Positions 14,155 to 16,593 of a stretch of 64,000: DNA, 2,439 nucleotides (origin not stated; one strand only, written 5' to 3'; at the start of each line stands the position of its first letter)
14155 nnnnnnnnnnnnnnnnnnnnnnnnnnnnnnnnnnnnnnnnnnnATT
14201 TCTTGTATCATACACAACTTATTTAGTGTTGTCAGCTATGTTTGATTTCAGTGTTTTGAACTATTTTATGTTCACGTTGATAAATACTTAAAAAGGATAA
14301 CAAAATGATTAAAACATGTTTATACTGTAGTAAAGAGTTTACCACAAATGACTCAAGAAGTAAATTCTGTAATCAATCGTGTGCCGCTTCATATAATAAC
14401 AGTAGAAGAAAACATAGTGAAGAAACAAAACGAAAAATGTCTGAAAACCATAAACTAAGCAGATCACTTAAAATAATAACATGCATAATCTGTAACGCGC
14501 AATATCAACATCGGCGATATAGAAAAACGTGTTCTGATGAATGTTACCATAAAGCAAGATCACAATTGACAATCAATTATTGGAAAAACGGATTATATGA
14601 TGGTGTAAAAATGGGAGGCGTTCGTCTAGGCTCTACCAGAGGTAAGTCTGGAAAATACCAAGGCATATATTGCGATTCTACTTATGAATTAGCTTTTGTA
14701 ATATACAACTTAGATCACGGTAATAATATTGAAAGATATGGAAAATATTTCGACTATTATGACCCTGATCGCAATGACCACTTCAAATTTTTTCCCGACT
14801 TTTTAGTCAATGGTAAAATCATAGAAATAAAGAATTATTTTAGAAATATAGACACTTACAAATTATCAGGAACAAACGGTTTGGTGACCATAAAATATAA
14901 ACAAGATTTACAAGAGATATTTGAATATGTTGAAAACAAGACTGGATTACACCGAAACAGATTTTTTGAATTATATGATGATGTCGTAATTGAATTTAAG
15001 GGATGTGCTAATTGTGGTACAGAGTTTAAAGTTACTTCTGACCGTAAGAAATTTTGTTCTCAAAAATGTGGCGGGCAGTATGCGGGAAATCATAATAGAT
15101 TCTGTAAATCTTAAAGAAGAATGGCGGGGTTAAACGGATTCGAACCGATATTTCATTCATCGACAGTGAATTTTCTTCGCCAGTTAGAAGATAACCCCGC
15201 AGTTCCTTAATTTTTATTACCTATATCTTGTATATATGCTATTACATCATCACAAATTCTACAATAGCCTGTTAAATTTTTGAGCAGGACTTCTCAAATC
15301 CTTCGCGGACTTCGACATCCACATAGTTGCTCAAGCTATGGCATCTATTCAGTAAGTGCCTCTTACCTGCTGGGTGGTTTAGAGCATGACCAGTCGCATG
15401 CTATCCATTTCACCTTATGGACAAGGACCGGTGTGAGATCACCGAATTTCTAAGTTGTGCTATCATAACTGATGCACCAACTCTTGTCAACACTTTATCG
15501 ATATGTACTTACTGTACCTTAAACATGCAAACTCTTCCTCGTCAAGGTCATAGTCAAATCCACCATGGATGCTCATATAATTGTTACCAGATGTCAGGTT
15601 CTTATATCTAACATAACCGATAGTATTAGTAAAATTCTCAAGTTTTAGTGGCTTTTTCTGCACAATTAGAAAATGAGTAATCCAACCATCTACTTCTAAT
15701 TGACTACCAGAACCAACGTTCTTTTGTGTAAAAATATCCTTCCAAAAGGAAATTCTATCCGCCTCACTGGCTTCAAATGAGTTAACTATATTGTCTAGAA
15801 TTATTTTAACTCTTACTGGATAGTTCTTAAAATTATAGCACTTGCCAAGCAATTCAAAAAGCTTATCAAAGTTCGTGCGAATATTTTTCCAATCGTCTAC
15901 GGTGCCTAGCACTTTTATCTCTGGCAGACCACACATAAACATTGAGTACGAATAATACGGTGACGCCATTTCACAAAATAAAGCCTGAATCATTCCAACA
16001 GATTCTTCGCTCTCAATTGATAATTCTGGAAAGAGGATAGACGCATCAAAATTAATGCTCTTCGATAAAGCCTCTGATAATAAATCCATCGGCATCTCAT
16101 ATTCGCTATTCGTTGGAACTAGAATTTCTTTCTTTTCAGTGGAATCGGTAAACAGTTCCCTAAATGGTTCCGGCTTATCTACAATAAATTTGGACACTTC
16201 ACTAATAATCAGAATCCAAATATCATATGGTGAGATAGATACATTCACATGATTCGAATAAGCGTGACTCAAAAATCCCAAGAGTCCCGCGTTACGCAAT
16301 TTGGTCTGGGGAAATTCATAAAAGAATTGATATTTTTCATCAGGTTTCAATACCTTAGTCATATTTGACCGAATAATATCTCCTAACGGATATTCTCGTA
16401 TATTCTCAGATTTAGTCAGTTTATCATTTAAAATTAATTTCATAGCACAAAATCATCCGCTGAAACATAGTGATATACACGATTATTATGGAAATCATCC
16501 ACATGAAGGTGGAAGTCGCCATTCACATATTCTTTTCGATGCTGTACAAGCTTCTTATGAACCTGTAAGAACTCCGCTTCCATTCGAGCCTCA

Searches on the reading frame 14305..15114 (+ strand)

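Call 64: search_protein_families(library=phrogs, proteins=[window:14305-15114:+], max_evalue=0.001)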
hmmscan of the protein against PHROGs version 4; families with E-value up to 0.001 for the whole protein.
window:14305-15114:+ (269 aa): 6 families
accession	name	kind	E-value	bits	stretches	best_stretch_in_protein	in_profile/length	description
phrog_1271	-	DNA, RNA and nucleotide metabolism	6.4e-15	56.4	1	3-257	117-240/361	HNH endonuclease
phrog_15471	-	DNA, RNA and nucleotide metabolism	4.1e-09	37.5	1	213-264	87-136/183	HNH endonuclease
phrog_23051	-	unknown function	4.5e-09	37.6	1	3-87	30-110/246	-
phrog_32573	-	unknown function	5.9e-07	30.8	0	2-45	75-114/118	-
phrog_1333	-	unknown function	1.1e-05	26.6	0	227-258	96-127/166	-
phrog_2862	-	unknown function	9e-05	23.7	0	3-50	3-50/118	-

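Call 92: search_protein_families(library=pfam, proteins=[window:14305-15114:+], max_evalue=0.01)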
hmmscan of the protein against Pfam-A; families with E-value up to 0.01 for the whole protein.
window:14305-15114:+ (269 aa): 2 families
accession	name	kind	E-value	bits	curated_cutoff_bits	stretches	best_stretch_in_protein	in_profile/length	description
PF09889.16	DUF2116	-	0.0042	17.5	26.8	0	232-266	4-35/59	Probable treble clef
PF07460.16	NUMOD3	-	0.0055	17.1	20.4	0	35-50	2-17/37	NUMOD3 motif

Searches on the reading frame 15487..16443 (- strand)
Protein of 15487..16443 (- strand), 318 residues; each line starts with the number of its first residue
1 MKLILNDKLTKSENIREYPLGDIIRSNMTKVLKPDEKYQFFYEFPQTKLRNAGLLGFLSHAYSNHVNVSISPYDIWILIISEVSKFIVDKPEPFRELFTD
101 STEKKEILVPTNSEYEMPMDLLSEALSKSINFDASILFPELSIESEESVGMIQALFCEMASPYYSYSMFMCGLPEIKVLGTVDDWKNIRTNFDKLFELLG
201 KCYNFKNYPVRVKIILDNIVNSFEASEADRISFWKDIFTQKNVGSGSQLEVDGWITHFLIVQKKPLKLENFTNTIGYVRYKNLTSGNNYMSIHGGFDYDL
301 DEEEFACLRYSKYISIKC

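Call 12: search_protein_families(library=pfam, proteins=[window:15487-16443:-], max_evalue=0.001)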
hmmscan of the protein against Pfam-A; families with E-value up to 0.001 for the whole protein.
window:15487-16443:- (318 aa): 1 family
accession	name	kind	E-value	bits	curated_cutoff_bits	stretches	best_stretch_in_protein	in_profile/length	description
PF14388.11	DUF4419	-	5.8e-38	131.5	25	1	55-265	4-220/303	Domain of unknown function (DUF4419)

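Call 13: search_protein_families(library=phrogs, proteins=[window:15487-16443:-], max_evalue=0.001)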
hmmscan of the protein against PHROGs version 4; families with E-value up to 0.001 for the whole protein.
window:15487-16443:- (318 aa): 0 families

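Call 37: find_related_loci(query=window:15487-16443:-, collection=viral_contigs, flank=10000)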
Query window:15487-16443:- (318 aa) in viral_contigs; peptide patterns used: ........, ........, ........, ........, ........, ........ (x = any residue, [..] = any of these).
4 stretches matched a pattern; 1 encode a relative of the query (tblastn E <= 1e-3); 1 distinct loci.
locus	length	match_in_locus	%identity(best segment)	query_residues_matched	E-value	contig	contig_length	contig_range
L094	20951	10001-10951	91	1-317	0e+0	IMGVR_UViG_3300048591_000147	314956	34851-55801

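Call 43: find_related_loci(query=window:15487-16443:-, collection=metagenome_contigs, flank=10000)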
Query window:15487-16443:- (318 aa) in metagenome_contigs; peptide patterns used: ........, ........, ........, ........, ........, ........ (x = any residue, [..] = any of these).
153 stretches matched a pattern; 2 encode a relative of the query (tblastn E <= 1e-3); 2 distinct loci.
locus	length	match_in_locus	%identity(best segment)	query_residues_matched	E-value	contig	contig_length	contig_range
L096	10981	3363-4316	43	1-314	2e-89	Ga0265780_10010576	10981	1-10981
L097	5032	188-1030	31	26-296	3e-44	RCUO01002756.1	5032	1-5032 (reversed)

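Call 92: search_protein_families(library=pfam, proteins=[L094:14012-14917:+, L094:16698-17162:+], max_evalue=0.01)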
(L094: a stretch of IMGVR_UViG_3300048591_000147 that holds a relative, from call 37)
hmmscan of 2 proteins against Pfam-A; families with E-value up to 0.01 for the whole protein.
L094:14012-14917:+ (301 aa): 2 families
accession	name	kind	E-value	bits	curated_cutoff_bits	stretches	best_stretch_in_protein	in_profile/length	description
PF21650.2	DnaG_cat_HB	-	5.5e-05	23.6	27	0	4-35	28-59/63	DNA primase DnaG, catalytic core, helical bundle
PF02042.20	RWP-RK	-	0.0062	16.9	29.3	0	264-288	14-38/49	RWP-RK domain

L094:16698-17162:+ (154 aa): 0 families
